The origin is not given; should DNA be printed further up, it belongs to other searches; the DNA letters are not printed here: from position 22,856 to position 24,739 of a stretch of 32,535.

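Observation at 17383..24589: Co-directional GH3 amido-synthetase, inositol-3-phosphate synthase, DegT aminotransferase and MMPL exporter: candidate aminocyclitol-amide (lipid) pathway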

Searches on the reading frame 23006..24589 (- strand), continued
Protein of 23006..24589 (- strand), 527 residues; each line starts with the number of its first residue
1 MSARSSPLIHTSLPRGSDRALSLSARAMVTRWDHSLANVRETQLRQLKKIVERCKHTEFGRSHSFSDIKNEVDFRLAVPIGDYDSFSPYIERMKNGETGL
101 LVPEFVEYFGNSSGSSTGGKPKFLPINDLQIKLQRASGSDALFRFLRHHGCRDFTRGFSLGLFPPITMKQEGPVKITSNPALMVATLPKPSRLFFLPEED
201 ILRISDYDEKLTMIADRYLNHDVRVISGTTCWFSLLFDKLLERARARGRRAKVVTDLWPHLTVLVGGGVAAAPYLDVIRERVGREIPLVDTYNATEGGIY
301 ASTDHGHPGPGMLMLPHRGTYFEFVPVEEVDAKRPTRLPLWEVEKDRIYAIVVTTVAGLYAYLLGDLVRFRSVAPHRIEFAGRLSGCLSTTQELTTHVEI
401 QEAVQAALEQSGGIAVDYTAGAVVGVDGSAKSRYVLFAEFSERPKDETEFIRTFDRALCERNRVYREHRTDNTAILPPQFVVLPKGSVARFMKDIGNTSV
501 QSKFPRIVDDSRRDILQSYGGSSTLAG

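Call 22: find_related_loci(query=A1, collection=genome_contigs, flank=10000)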
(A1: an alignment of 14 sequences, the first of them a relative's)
Query A1 (527 aa) in genome_contigs; peptide patterns used: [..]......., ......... (x = any residue, [..] = any of these).
144 stretches matched a pattern; 111 encode a relative of the query (tblastn E <= 1e-3); the best 80 are kept; 80 distinct loci.
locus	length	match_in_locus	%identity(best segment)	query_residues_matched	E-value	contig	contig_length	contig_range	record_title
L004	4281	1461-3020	77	8-526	0e+0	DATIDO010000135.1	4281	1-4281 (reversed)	MAG TPA_asm: Polyangiaceae bacterium isolate SMAG_U16345 k141_702575, whole genome shotgun sequence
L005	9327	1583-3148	76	5-525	0e+0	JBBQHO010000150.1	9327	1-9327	MAG: Polyangiales bacterium isolate Co_metawrap_898 Cmw_898_k141_26845705_length_9327_cov_8.6460, whole genome shotgun s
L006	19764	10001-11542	60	7-519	0e+0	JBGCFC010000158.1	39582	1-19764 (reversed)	MAG: Sandaracinaceae bacterium isolate SGMAG-31 contig158, whole genome shotgun sequence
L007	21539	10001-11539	61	8-519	0e+0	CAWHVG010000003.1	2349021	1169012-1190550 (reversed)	MAG: uncultured proteobacterium isolate MFD02416.bin.1.293 genome assembly, contig: contig_3997, whole genome shotgun se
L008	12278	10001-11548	60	7-521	0e+0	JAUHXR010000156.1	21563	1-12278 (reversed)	MAG: Polyangia bacterium isolate 3_bin.16 NODE_3015_length_21563_cov_2.238757, whole genome shotgun sequence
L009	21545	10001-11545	60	7-519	0e+0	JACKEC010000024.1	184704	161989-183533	MAG: Sandaracinaceae bacterium isolate HK-STAS-MYXO-23 HK-STAS-MYXO-23_24, whole genome shotgun sequence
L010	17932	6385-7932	59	5-519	0e+0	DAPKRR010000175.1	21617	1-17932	MAG TPA_asm: Sandaracinaceae bacterium LLY-WYZ-13_1 k141_1743380, whole genome shotgun sequence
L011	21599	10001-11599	58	5-519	0e+0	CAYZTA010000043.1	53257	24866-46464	MAG TPA_asm: uncultured Sandaracinus sp. isolate binchicken_co322_224 genome assembly, contig: NODE_1134_length_53257_co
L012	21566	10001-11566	59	7-521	0e+0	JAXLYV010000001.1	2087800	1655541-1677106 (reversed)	MAG: Sandaracinus sp. isolate STL-MYX22 C1.83.fa-1, whole genome shotgun sequence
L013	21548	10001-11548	58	8-521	0e+0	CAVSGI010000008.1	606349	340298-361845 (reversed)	MAG: uncultured delta proteobacterium isolate MFD05684.bin.2.251 genome assembly, contig: contig_19968, whole genome sho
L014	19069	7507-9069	58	7-519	0e+0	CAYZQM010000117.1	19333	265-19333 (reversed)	MAG TPA_asm: uncultured Sandaracinaceae bacterium isolate binchicken_co179_62 genome assembly, contig: NODE_5898_length_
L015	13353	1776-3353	57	1-522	0e+0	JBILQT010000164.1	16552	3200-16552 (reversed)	MAG: Sandaracinaceae bacterium isolate ME2018-06-07_3300034013_group8_bin51 Rohwer_bin1494_scaffold_2148_c1, whole genom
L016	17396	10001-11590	58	5-521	0e+0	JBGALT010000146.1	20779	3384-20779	MAG: Sandaracinaceae bacterium isolate MAG_AAO_H10.10 AAOH10-10_opera_contig_7792, whole genome shotgun sequence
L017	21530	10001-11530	60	14-522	0e+0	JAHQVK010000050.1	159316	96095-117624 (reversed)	MAG: Myxococcales bacterium isolate MAG.019 Posi_019-P11366, whole genome shotgun sequence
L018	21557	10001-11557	58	8-522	0e+0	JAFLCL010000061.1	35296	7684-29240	MAG: Deltaproteobacteria bacterium isolate UWPOB_DELTA5 gnl_X_FKCMEJAL_61, whole genome shotgun sequence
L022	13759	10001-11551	58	8-519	0e+0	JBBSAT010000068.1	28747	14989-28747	MAG: Polyangiales bacterium isolate La6_metabat2.038 La6_metabat2.038_K_1228666_L_28747_cov_12.0000, whole genome shotgu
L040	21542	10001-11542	56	8-519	0e+0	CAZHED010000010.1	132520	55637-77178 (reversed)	MAG TPA_asm: uncultured Polyangiaceae bacterium isolate binchicken_co54_265 genome assembly, contig: NODE_115_length_132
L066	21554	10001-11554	54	8-523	6e-178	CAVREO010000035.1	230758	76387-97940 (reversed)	MAG: uncultured delta proteobacterium isolate MFD10064.bin.2.54 genome assembly, contig: contig_5948, whole genome shotg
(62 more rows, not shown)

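Call 43: search_protein_families(library=pfam, proteins=[L022:8949-9827:+, L001:15194-16762:+, L018:15490-16986:+, L040:8313-9746:-, L066:18450-19607:+], max_evalue=0.01)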
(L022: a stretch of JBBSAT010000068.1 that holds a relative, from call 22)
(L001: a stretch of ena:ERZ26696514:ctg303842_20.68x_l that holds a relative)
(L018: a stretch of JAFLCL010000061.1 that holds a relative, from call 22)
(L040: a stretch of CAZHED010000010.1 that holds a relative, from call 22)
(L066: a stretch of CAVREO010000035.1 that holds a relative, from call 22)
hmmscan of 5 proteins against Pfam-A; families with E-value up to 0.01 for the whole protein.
L022:8949-9827:+ (292 aa): 1 family
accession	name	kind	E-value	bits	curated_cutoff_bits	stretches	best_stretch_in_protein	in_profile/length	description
PF00459.30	Inositol_P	-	2.3e-59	201.6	27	1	8-267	2-264/271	Inositol monophosphatase family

L001:15194-16762:+ (522 aa): 2 families
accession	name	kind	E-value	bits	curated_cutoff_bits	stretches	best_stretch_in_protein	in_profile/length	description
PF00282.25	Pyridoxal_deC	-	7.4e-81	272.2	27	1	76-436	16-374/375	Pyridoxal-dependent decarboxylase conserved domain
PF01212.27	Beta_elim_lyase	-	0.00046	20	27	1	167-296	49-169/288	Beta-eliminating lyase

L018:15490-16986:+ (498 aa): 11 families
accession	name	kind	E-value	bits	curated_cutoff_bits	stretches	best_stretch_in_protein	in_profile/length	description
PF02470.25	MlaD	-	9.5e-14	51.9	25.1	1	37-113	1-81/81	MlaD protein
PF07464.16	ApoLp-III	-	1e-05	26.2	36.3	1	156-264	11-123/146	Apolipophorin-III precursor (apoLp-III)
PF11887.13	Mce4_CUP1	-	0.00013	22.1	32.6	1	164-269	54-158/222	Cholesterol uptake porter CUP1 of Mce4, putative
PF01601.21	CoV_S2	-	0.00035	19.8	40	1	168-236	214-282/521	Coronavirus spike glycoprotein S2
PF07889.17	DUF1664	-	0.0004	20.9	34.6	1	164-229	41-106/124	Protein of unknown function (DUF1664)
PF05531.17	NPV_P10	-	0.001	19.9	29.8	0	138-211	9-72/75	Nucleopolyhedrovirus P10 protein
PF04108.17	ATG17_like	-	0.0012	18.8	43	1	167-329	165-308/355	Autophagy protein ATG17-like domain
PF15450.11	CCDC154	-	0.0014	17.7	28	1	148-265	241-355/530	Coiled-coil domain-containing protein 154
PF04513.17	Baculo_PEP_C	-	0.0029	18.1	38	0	212-268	40-97/140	Baculovirus polyhedron envelope protein, PEP, C terminus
PF01442.23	Apolipoprotein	-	0.0045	17.2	90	1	167-260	44-139/190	Apolipoprotein A1/A4/E domain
PF07352.17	Phage_Mu_Gam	-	0.0075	16.7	28.3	0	176-237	4-65/149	Bacteriophage Mu Gam like protein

L040:8313-9746:- (477 aa): 1 family
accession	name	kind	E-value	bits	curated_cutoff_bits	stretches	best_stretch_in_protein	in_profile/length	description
PF01103.29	Omp85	-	2e-08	34.6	24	1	264-443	108-294/325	Omp85 superfamily domain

L066:18450-19607:+ (385 aa): 2 families
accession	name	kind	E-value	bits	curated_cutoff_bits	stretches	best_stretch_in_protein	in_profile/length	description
PF10282.15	Lactonase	-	0.00034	20.4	21.7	0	94-256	200-323/344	Lactonase, 7-bladed beta-propeller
PF21783.3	YNCE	-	0.007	16.2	27.1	1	101-211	214-316/339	YNCE-like beta-propeller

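Call 48: search_solved_structures(query=window:23006-24589:-, max_evalue=0.001, show_alignments=1)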
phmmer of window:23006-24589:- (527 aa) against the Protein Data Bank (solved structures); distinct sequences matched with E-value up to 0.001: 10.
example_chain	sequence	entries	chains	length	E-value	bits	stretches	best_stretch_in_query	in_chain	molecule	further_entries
7dk8_A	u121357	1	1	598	4.1e-23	84.9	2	239-507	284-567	Probable indole-3-acetic acid-amido synthetase GH3.8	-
4epl_A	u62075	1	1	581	1.8e-20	76.2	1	209-517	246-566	Jasmonic acid-amido synthetase JAR1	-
5ech_A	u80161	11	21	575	2.4e-20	75.8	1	209-517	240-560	Jasmonic acid-amido synthetase JAR1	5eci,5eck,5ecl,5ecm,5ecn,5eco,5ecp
4b2g_A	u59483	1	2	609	2.1e-18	69.4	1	252-509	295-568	GH3-1 AUXIN CONJUGATING ENZYME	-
6avh_A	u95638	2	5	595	1.1e-16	63.7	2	313-511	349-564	GH3.15 acyl acid amido synthetase | AtGH3.15 acyl acid amido synthetase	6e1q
7vka_A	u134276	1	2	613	5e-15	58.3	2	253-508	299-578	Indole-3-acetic acid-amido synthetase GH3.6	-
9fwd_A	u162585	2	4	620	5.2e-15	58.2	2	253-508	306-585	Indole-3-acetic acid-amido synthetase GH3.6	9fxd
5kod_A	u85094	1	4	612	1.6e-14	56.6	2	333-508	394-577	Indole-3-acetic acid-amido synthetase GH3.5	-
6oms_A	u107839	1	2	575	2.8e-13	52.5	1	253-487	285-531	4-substituted benzoates-glutamate ligase GH3.12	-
4epm_A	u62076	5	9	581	2.8e-13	52.5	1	253-487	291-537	4-substituted benzoates-glutamate ligase GH3.12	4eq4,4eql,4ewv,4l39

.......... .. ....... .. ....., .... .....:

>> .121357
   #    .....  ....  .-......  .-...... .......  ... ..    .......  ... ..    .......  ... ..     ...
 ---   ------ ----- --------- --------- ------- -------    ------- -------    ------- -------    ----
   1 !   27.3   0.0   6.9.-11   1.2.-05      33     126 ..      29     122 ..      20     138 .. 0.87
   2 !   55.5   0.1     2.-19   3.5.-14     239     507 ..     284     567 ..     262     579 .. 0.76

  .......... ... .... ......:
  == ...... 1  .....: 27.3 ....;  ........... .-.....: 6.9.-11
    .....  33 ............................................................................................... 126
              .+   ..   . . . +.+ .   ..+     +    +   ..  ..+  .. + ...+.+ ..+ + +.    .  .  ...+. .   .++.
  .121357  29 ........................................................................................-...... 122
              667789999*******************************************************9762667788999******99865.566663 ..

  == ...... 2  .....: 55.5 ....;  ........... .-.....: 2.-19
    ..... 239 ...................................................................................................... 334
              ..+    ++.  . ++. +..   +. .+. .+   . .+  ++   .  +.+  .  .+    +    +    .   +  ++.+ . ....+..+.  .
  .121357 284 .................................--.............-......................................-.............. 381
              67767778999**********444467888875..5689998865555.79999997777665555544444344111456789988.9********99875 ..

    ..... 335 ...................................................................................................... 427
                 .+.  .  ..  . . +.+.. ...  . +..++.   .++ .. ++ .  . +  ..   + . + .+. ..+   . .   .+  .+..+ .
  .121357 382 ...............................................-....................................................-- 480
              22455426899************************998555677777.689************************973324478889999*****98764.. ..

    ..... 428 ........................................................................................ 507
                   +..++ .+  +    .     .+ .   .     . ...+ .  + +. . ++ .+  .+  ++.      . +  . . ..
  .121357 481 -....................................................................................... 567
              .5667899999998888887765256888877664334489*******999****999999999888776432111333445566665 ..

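Call 50: find_encoding_contigs(protein=P0004, flank=10000, max_places=2)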
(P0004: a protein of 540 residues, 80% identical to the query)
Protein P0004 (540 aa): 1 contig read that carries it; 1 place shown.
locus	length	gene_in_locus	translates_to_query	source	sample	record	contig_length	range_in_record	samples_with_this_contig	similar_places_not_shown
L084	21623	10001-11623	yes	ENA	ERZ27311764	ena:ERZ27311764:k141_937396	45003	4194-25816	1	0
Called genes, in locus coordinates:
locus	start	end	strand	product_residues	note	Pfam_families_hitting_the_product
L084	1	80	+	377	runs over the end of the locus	PF03193:RsgA_GTPase, PF00005:ABC_tran (faint), PF01926:MMR_HSR1, PF04548:AIG1 (weak)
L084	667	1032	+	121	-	-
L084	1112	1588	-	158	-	PF00210:Ferritin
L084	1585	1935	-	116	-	-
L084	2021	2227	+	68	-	PF04324:Fer2_BFD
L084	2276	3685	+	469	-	PF00675:Peptidase_M16, PF05193:Peptidase_M16_C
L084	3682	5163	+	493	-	PF00675:Peptidase_M16, PF05193:Peptidase_M16_C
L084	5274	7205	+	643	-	PF00732:GMC_oxred_N, PF05199:GMC_oxred_C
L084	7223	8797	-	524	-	PF00171:Aldedh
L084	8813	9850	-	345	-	PF03706:LPG_synthase_TM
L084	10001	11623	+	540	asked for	PF03321:GH3, PF23571:GH3_M, PF23572:GH3_C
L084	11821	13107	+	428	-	PF07994:NAD_binding_5, PF01658:Inos-1-P_synth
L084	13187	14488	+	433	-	PF01041:DegT_DnrJ_EryC1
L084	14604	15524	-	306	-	PF03781:FGE-sulfatase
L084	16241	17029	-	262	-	-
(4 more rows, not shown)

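Call 62: search_protein_families(library=ncbifam, proteins=[L001:15194-16762:+, L022:8949-9827:+, L018:15490-16986:+, L040:8313-9746:-], max_evalue=0.00001)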
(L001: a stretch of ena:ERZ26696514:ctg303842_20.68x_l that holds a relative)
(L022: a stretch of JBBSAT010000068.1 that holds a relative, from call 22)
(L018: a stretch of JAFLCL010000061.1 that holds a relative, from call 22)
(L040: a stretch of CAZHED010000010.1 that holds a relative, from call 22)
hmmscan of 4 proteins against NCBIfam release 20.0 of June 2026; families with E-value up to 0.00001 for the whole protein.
L001:15194-16762:+ (522 aa): 5 families
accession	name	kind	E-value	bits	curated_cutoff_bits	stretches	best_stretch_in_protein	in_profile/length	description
NF052646.1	DABADecarRhbB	equivalog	7.9e-57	192.9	900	1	124-438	123-420/491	L-2,4-diaminobutyrate decarboxylase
TIGR03799.1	NOD_PanD_pyr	equivalog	2.8e-46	158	606.1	1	83-469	74-469/522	pyridoxal-dependent aspartate 1-decarboxylase PanP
NF002748.0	PRK02769.1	equivalog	2.3e-20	72.7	305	1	166-362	85-266/382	histidine decarboxylase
TIGR03812.1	tyr_de_CO2_Arch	equivalog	1.9e-18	66.5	299.4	1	139-357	60-256/375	tyrosine decarboxylase MfnA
TIGR03811.1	tyr_de_CO2_Ent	equivalog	8.8e-12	44.3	905.3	1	209-300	228-324/608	tyrosine decarboxylase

L022:8949-9827:+ (292 aa): 7 families
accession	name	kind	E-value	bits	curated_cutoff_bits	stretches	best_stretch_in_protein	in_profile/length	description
TIGR02067.1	his_9_HisN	equivalog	3.1e-50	171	275.15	1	15-268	5-251/252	histidinol-phosphatase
NF008027.1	PRK10757.1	equivalog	4e-35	121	332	1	15-268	8-257/267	inositol-1-monophosphatase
TIGR01331.1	bisphos_cysQ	equivalog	5.5e-32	111.3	228.8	1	16-244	6-230/250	3'(2'),5'-bisphosphate nucleotidase CysQ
NF009321.0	PRK12676.1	equivalog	1.1e-31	109.9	264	1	29-249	28-237/264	bifunctional fructose-bisphosphatase/inositol-phosphate phosphatase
NF008182.0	PRK10931.1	equivalog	1.5e-15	57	379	1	13-251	3-233/246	3'(2'),5'-bisphosphate nucleotidase CysQ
NF010678.0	PRK14076.1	equivalog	1.4e-12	47.3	493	1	63-248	62-258/570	bifunctional NADP phosphatase/NAD kinase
TIGR01330.1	bisphos_HAL2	equivalog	6.5e-09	35.1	267.05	0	86-116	136-165/359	3'(2'),5'-bisphosphate nucleotidase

L018:15490-16986:+ (498 aa): 3 families
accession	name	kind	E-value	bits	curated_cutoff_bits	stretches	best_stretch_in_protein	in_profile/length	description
TIGR00996.1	Mtu_fam_mce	paralog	2.5e-27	95.8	140.5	1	10-226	4-225/291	MCE family protein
TIGR04430.1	OM_asym_MlaD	equivalog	1.3e-19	70.5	135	1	9-140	7-141/146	outer membrane lipid asymmetry maintenance protein MlaD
NF047463.1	CllEntPrLepto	equivalog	4e-06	26.5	400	0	11-72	9-70/250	mammalian cell entry protein Mce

L040:8313-9746:- (477 aa): 1 family
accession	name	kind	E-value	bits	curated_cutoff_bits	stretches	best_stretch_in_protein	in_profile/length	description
NF047779.1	Omp85_fam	subfamily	5e-46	158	200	2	268-465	222-415/423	Omp85 family outer membrane protein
